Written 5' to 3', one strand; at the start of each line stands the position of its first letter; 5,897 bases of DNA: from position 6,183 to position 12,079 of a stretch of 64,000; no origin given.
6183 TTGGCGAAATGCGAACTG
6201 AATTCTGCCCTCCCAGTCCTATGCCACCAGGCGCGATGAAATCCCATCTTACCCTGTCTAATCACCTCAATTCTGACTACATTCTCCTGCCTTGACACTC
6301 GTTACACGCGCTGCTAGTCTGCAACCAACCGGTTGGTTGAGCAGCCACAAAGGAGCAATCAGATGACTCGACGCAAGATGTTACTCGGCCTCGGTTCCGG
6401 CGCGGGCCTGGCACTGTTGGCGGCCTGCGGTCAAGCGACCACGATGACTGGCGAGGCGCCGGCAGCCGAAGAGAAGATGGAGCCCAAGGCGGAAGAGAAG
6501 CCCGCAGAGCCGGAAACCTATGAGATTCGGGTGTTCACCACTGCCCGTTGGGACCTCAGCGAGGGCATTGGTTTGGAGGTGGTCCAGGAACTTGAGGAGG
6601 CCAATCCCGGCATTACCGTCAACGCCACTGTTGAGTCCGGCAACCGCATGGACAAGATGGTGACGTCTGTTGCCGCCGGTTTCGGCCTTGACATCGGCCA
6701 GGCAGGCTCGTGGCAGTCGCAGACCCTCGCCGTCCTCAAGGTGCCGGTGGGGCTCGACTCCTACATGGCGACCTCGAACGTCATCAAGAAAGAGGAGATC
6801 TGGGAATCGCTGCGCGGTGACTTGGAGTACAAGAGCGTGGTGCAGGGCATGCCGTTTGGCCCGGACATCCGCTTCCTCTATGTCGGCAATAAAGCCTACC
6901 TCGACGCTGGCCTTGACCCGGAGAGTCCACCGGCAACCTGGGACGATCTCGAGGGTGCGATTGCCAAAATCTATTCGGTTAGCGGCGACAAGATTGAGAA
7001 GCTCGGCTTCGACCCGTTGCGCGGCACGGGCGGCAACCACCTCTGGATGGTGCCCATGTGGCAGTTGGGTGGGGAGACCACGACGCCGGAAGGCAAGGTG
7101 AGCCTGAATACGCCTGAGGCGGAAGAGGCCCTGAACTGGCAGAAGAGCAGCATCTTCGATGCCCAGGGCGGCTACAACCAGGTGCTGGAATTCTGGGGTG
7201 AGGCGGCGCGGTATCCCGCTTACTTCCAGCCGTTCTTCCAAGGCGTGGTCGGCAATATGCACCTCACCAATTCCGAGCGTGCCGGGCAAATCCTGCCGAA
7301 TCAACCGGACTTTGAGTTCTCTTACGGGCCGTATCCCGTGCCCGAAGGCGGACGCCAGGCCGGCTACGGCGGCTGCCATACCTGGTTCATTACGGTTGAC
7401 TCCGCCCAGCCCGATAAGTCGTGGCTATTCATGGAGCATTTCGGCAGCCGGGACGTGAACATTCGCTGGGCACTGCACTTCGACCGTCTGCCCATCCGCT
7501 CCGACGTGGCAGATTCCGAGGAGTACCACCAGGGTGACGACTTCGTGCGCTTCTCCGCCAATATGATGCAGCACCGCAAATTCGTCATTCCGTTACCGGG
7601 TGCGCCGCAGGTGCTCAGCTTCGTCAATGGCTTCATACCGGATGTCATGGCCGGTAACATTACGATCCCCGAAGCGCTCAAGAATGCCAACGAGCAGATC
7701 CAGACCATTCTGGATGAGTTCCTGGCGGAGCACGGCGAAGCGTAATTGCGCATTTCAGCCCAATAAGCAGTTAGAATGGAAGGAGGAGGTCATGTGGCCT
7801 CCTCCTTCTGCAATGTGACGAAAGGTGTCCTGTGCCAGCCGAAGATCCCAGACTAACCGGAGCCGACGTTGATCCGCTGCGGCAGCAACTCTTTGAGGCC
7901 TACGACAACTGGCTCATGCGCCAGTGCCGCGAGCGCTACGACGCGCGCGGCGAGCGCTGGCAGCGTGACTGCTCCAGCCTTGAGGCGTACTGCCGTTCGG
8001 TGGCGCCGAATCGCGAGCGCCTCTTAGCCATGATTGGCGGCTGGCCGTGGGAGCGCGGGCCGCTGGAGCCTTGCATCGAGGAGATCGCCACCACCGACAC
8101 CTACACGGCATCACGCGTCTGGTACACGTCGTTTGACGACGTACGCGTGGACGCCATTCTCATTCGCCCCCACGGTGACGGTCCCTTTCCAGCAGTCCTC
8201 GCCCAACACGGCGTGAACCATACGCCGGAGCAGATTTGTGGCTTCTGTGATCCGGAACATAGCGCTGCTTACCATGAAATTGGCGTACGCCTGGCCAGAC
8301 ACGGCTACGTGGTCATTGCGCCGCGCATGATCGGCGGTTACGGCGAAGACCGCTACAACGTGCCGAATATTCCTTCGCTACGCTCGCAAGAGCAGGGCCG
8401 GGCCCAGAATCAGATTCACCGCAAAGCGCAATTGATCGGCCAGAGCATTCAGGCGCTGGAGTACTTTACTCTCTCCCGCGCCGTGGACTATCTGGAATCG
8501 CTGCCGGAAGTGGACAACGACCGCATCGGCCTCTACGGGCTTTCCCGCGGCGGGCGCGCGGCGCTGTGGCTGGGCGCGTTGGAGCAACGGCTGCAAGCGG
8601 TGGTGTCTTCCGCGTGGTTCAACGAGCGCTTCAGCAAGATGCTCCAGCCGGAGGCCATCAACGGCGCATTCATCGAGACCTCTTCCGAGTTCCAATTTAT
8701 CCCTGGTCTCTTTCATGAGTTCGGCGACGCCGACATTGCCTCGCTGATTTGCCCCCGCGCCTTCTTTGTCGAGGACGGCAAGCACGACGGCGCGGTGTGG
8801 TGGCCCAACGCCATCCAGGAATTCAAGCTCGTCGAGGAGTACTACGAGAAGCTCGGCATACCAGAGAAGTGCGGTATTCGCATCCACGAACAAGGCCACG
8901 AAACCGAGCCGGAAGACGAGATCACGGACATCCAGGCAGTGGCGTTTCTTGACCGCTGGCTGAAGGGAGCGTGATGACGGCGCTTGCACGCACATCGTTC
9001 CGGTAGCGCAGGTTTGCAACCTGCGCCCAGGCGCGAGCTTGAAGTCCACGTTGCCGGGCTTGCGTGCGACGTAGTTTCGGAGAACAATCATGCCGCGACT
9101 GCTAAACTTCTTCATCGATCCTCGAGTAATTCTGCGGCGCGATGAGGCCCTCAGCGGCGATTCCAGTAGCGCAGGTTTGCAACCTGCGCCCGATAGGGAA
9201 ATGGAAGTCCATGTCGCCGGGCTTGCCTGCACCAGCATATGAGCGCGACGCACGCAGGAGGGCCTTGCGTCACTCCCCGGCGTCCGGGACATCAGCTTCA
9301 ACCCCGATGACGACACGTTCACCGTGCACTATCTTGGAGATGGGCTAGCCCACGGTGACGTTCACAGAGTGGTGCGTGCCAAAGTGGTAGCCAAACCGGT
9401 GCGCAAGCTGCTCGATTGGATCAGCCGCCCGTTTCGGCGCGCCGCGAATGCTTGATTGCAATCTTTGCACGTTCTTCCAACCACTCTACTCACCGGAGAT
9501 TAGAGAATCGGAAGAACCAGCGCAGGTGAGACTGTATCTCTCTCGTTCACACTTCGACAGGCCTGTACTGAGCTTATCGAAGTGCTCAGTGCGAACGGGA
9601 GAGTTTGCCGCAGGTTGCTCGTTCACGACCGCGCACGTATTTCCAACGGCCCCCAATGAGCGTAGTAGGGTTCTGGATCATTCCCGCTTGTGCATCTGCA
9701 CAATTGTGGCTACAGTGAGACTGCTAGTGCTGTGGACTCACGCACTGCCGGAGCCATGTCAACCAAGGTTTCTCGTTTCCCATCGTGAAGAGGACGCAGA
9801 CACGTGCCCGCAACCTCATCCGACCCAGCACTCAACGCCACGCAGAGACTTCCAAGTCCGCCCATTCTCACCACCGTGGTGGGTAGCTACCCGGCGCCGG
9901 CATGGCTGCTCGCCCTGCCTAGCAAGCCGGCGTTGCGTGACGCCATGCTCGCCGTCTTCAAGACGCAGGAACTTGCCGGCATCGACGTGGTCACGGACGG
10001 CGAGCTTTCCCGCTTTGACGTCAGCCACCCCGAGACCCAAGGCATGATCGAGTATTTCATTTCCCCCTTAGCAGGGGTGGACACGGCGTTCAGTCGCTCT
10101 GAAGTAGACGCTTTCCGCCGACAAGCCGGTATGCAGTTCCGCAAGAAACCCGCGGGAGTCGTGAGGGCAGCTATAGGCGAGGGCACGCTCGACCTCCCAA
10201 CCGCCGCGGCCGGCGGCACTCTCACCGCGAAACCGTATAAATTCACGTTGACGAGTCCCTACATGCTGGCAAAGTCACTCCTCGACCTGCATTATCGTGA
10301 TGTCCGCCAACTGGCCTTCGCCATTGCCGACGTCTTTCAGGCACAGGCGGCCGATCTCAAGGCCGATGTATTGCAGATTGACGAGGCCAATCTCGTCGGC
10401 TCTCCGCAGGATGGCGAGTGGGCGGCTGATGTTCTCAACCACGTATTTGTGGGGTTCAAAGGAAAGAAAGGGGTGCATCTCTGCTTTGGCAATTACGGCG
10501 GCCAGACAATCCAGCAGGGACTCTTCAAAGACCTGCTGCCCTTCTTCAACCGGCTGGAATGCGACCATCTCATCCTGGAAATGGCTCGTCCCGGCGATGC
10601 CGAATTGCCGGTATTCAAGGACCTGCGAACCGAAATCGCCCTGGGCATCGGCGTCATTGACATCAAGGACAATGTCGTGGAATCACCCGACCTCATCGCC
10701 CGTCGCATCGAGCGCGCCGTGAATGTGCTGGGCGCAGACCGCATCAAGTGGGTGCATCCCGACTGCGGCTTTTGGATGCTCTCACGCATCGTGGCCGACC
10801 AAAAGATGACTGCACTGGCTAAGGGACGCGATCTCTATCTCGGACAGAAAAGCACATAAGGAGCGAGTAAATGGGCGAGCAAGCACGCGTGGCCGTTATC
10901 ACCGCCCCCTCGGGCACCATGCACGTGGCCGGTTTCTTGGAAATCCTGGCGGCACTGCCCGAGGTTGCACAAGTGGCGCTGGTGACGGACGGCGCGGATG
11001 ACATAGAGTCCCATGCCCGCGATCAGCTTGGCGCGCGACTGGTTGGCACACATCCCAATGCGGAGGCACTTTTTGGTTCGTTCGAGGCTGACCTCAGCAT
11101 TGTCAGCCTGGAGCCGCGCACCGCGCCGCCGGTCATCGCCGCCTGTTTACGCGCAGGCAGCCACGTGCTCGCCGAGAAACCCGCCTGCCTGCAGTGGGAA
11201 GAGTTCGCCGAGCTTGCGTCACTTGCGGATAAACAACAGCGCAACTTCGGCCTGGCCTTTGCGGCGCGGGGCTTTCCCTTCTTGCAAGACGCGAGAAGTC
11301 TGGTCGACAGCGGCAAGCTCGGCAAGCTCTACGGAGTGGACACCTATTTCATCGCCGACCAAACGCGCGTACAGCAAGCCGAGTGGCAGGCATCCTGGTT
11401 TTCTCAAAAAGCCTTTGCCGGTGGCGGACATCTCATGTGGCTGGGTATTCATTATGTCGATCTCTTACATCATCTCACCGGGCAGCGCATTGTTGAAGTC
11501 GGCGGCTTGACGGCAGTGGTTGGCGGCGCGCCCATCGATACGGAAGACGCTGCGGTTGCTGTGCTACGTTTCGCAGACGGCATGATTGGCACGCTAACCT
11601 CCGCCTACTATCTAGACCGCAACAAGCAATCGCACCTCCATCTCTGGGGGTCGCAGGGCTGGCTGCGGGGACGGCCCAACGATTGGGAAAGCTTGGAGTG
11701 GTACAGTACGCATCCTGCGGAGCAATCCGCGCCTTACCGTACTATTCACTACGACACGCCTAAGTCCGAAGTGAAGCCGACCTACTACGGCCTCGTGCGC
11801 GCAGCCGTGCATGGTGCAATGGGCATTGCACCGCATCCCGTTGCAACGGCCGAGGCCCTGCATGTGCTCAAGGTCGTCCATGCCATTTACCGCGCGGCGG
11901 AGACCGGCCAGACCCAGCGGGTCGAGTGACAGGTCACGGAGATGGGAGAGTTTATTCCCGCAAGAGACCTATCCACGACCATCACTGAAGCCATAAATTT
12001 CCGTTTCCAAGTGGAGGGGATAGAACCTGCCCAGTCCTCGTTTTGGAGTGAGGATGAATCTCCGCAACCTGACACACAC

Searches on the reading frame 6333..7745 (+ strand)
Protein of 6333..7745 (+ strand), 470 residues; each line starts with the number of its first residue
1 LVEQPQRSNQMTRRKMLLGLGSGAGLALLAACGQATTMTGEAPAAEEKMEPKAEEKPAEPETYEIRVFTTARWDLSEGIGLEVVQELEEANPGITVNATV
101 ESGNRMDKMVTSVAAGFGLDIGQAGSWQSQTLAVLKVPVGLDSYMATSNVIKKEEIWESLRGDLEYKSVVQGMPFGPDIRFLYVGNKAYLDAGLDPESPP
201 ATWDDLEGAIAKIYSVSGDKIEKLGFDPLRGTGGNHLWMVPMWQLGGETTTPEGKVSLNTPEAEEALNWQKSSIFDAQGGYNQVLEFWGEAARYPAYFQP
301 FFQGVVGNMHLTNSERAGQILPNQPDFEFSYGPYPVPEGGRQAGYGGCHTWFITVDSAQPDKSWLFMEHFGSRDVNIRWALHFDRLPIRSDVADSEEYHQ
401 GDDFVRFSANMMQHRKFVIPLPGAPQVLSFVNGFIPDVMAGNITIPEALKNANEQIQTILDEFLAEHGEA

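Call 78: search_protein_families(library=pfam, proteins=[window:6333-7745:+], max_evalue=0.0001)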
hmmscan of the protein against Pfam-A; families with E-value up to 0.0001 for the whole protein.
window:6333-7745:+ (470 aa): 2 families
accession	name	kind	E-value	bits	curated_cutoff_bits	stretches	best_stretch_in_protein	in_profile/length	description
PF13416.11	SBP_bac_8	-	2.4e-16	60.8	27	1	83-400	2-273/279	Bacterial extracellular solute-binding protein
PF01547.30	SBP_bac_1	-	3.4e-15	57.3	26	1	82-374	12-304/307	Bacterial extracellular solute-binding protein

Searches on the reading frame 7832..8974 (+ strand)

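Call 78: search_protein_families(library=pfam, proteins=[window:7832-8974:+], max_evalue=0.0001)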
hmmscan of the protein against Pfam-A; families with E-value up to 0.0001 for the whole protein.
window:7832-8974:+ (380 aa): 5 families
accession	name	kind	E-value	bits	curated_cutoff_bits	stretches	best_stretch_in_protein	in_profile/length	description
PF05448.18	AXE1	-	1.8e-11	43.8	21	1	89-290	52-236/321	Acetyl xylan esterase (AXE1)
PF01738.24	DLH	-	6.2e-09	36.2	21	1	147-259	30-126/217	Dienelactone hydrolase family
PF22244.2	GCE_fung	-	3.2e-07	30.8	27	1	213-255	86-130/231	Glucuronyl esterase, fungi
PF08840.17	BAAT_C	-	1e-06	29.4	20.9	1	209-259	3-51/210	BAAT / Acyl-CoA thioester hydrolase C terminal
PF12715.13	Abhydrolase_7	-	4.1e-06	26.7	21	1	89-351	83-339/388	Abhydrolase family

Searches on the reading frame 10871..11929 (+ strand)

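Call 78: search_protein_families(library=pfam, proteins=[window:10871-11929:+], max_evalue=0.0001)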
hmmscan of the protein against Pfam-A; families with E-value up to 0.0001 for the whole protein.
window:10871-11929:+ (352 aa): 3 families
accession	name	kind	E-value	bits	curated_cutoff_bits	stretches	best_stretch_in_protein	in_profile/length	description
PF22725.1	GFO_IDH_MocA_C3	-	8.6e-25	87.6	27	1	139-266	2-124/124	GFO/IDH/MocA C-terminal domain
PF02894.22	GFO_IDH_MocA_C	-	1.3e-15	58.3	22.9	1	142-348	1-215/218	Oxidoreductase family, C-terminal alpha/beta domain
PF01408.29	GFO_IDH_MocA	-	1.2e-08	36.1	24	1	34-127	27-117/120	Oxidoreductase family, NAD-binding Rossmann fold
